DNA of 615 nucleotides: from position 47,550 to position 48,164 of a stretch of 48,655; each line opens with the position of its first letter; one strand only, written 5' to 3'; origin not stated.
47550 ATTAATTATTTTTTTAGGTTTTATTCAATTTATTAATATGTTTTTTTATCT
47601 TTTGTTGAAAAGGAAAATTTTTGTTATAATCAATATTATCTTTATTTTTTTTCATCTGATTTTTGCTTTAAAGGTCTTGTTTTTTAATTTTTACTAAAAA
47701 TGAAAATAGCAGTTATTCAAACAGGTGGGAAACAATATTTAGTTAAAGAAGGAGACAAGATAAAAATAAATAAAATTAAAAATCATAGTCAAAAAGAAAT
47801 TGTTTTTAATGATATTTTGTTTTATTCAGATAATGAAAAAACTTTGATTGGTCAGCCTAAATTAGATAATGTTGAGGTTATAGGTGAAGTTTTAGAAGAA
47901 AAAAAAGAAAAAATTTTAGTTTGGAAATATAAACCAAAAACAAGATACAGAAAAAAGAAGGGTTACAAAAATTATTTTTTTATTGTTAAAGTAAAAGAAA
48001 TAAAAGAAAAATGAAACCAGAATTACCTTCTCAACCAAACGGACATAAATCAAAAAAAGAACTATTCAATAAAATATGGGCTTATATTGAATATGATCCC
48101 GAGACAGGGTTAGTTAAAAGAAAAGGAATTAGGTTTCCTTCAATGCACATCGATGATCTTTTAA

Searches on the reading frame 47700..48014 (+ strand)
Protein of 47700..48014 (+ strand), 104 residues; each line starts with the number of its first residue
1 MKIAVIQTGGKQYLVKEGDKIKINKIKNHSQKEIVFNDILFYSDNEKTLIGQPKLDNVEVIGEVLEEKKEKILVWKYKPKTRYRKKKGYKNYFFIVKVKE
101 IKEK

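Call 53: search_protein_families(library=pfam, proteins=[window:47700-48014:+], max_evalue=0.1)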
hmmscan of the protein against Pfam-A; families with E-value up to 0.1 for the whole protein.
window:47700-48014:+ (104 aa): 1 family
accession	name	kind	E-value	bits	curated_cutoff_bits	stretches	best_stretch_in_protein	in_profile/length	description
PF00829.26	Ribosomal_L21p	-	1.3e-25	90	27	1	3-101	2-99/99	Ribosomal prokaryotic L21 protein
